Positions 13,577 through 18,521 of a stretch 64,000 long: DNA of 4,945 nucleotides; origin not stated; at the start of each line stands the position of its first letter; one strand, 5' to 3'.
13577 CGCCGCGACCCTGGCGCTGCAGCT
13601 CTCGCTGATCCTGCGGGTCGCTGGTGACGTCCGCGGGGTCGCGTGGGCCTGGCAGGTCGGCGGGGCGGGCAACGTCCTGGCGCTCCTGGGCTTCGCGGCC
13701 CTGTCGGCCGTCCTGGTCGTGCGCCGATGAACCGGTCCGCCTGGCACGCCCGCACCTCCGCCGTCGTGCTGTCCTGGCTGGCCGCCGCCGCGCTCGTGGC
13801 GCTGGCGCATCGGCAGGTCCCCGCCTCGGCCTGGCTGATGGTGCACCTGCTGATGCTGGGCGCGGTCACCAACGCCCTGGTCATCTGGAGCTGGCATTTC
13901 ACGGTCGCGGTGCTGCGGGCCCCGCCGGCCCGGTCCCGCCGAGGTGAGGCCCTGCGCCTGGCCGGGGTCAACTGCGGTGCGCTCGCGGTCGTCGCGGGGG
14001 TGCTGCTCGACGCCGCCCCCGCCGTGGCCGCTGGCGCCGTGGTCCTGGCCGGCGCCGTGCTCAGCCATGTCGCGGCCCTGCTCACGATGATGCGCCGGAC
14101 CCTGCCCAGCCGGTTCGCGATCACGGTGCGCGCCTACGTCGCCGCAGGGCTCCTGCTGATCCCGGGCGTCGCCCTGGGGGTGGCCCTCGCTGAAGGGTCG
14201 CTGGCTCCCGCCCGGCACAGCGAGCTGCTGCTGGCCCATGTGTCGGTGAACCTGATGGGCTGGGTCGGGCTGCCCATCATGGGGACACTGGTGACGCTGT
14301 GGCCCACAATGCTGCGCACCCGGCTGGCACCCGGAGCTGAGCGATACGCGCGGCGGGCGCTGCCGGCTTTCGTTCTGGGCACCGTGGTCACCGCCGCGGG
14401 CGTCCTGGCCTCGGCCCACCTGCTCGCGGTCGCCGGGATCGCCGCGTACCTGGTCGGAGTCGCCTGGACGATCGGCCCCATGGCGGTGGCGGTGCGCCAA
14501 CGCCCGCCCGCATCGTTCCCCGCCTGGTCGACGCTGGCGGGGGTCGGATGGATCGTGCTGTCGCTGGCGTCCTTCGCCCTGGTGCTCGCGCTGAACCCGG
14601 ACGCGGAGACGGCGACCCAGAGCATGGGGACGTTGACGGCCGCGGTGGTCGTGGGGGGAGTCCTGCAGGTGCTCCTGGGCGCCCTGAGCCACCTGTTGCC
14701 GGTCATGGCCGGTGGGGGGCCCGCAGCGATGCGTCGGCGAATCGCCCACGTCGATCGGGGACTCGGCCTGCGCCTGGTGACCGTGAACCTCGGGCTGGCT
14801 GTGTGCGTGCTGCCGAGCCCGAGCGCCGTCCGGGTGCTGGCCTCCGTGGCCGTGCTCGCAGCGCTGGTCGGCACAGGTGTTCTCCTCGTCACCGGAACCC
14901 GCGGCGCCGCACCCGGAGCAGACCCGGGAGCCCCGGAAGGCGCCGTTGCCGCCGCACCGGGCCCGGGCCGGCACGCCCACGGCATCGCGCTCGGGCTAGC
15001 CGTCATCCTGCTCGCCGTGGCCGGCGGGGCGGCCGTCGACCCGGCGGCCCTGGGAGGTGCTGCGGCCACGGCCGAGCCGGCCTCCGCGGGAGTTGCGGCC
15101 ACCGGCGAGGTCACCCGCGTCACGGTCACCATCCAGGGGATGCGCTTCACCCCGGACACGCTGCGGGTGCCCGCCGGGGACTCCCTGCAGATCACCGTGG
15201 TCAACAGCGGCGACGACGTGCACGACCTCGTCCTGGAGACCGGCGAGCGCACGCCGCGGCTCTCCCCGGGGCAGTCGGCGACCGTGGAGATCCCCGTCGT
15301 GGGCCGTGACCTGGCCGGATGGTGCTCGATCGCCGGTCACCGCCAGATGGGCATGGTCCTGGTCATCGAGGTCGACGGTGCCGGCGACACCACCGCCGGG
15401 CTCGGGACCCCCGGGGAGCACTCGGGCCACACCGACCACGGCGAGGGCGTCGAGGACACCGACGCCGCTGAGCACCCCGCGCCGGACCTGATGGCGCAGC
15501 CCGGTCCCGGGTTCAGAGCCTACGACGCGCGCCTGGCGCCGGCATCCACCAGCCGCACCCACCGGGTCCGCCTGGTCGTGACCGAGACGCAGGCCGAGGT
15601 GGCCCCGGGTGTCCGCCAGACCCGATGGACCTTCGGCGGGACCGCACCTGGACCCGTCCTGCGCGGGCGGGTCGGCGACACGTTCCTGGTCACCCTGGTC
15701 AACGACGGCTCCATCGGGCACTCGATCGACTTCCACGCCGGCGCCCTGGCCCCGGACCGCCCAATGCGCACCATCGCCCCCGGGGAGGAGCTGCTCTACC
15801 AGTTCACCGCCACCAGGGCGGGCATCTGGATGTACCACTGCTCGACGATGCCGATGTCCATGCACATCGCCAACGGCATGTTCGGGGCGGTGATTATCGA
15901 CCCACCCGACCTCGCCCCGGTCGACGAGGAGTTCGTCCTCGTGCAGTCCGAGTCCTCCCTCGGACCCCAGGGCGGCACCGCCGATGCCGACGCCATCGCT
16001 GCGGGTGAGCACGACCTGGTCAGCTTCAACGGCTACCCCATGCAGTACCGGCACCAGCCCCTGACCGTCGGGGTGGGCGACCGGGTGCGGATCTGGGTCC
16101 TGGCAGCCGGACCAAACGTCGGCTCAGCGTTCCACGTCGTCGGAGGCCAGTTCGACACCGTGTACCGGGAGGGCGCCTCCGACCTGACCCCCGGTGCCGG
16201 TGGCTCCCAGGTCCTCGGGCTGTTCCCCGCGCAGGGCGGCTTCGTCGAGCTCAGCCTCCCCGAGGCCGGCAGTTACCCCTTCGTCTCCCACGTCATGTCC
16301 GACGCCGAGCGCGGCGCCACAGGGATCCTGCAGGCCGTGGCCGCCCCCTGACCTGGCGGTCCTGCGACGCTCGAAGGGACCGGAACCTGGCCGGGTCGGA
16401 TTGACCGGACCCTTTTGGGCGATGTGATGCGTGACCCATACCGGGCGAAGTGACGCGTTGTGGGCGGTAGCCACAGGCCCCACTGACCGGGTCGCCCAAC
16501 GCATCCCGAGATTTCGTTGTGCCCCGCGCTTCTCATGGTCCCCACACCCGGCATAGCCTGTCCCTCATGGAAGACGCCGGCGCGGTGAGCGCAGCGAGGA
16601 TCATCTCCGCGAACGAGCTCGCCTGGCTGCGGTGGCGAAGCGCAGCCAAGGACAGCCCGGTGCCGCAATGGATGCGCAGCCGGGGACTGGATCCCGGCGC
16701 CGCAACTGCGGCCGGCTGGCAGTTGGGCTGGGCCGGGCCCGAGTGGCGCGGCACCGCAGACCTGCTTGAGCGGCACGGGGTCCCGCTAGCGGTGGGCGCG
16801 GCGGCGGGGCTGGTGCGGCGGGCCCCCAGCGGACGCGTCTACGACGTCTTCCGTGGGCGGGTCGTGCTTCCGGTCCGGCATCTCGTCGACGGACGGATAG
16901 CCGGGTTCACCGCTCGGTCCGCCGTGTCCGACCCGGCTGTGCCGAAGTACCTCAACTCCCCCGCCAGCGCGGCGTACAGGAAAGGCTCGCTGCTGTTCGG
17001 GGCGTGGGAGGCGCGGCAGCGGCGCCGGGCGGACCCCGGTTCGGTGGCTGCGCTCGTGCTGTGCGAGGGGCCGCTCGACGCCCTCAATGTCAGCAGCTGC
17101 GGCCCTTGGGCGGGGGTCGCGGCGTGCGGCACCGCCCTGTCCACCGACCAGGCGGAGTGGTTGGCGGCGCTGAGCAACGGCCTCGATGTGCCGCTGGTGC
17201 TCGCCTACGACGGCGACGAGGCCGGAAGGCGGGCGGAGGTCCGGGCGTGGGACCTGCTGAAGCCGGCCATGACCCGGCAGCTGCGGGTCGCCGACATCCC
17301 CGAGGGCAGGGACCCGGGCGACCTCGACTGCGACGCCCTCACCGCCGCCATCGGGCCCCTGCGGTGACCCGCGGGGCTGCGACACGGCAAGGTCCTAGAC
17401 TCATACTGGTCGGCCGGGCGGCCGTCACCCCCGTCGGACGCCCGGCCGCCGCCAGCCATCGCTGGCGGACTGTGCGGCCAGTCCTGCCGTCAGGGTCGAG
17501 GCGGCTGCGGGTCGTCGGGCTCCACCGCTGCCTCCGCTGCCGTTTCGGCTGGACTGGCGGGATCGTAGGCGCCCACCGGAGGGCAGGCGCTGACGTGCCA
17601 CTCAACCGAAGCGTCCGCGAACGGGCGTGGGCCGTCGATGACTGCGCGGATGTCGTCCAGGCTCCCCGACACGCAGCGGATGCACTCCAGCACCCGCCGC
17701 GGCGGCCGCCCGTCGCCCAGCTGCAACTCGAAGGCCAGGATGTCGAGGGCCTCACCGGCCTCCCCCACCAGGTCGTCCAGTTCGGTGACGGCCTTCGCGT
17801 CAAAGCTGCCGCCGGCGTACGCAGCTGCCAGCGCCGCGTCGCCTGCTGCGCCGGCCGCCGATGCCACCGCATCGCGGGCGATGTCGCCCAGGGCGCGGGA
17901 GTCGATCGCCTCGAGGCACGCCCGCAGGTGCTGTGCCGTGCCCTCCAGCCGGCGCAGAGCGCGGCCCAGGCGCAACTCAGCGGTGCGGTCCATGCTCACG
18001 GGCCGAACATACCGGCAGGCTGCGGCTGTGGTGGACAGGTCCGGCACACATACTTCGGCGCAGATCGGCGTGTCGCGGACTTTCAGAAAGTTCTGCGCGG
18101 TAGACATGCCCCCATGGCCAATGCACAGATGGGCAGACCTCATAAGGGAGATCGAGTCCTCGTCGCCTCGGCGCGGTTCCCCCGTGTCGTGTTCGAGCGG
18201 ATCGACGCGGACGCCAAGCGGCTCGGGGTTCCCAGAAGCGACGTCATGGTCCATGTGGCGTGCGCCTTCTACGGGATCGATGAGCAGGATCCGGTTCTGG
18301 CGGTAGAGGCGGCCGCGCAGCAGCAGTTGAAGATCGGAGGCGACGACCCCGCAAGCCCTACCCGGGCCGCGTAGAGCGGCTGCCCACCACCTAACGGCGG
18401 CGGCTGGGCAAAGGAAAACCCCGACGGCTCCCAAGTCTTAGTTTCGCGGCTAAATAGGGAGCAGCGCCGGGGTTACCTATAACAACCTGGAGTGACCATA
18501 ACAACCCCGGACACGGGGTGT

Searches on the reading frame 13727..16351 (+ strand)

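Call 42: search_protein_families(library=pfam, proteins=[window:13727-16351:+], max_evalue=0.001)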
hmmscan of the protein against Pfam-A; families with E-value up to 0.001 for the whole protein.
window:13727-16351:+ (874 aa): 5 families
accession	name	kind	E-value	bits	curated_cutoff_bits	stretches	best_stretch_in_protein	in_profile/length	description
PF07732.21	Cu-oxidase_3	-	9.2e-14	52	21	1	618-727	2-117/119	Multicopper oxidase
PF13473.12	Cupredoxin_1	-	2.8e-10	40.6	27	1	458-523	16-81/104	Cupredoxin-like domain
PF07731.20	Cu-oxidase_2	-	2.9e-07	30.7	20.4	1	682-727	94-136/137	Multicopper oxidase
PF00127.26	Copper-bind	-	1.9e-05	25.4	21.2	0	681-724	62-98/99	Copper binding proteins, plastocyanin/azurin family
PF23509.1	MSMEG_3727_PQQ-assoc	-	0.00012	22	27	0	440-504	21-86/152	MSMEG_3727, PQQ-associated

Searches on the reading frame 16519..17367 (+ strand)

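Call 42: search_protein_families(library=pfam, proteins=[window:16519-17367:+], max_evalue=0.001)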
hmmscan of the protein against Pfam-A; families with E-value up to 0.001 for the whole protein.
window:16519-17367:+ (282 aa): 4 families
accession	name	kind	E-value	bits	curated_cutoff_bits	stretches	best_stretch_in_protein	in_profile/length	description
PF08275.17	DNAG_N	-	7.5e-21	75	26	1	46-165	12-127/128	DNA primase catalytic core, N-terminal domain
PF13155.12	Toprim_2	-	2.2e-11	44.4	22.1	1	180-268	1-86/88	Toprim-like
PF13662.12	Toprim_4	-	7.9e-07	29.7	25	1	179-250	3-77/85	Toprim domain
PF01751.28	Toprim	-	2.4e-05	24.8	23.1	1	179-253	2-86/96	Toprim domain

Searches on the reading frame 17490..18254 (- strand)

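Call 42: search_protein_families(library=pfam, proteins=[window:17490-18254:-], max_evalue=0.001)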
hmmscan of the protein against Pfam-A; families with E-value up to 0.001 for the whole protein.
window:17490-18254:- (254 aa): 0 families

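Call 58: search_protein_families(library=ncbifam, proteins=[window:17490-18254:-], max_evalue=0.1)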
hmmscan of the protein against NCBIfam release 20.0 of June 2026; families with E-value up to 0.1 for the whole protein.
window:17490-18254:- (254 aa): 1 family
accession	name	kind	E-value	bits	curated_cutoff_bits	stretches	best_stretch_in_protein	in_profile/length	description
TIGR01426.2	MGT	subfamily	0.0019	17.3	260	1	38-119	290-359/393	macrolide family glycosyltransferase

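Call 59: search_protein_families(library=phrogs, proteins=[window:17490-18254:-], max_evalue=0.01)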
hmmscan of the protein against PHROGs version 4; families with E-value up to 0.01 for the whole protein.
window:17490-18254:- (254 aa): 0 families

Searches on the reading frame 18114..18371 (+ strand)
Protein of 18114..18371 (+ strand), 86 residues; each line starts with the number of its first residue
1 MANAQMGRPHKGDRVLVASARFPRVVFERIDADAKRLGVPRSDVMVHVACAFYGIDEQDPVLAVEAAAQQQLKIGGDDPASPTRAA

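Call 58: search_protein_families(library=ncbifam, proteins=[window:18114-18371:+], max_evalue=0.1)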
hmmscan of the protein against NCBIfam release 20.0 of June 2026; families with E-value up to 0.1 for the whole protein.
window:18114-18371:+ (86 aa): 2 families
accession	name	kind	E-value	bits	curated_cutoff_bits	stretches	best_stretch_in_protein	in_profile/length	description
NF047399.1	BrnA_antitoxin_add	equivalog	0.0019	18.3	60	1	20-44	37-61/70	type II toxin-antitoxin system BrnA family antitoxin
NF050181.1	TA_anti_VapB_Myco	equivalog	0.056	14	60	0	23-45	10-32/72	type II toxin-antitoxin system VapB family antitoxin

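Call 59: search_protein_families(library=phrogs, proteins=[window:18114-18371:+], max_evalue=0.01)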
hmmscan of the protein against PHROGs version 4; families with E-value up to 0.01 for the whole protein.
window:18114-18371:+ (86 aa): 0 families
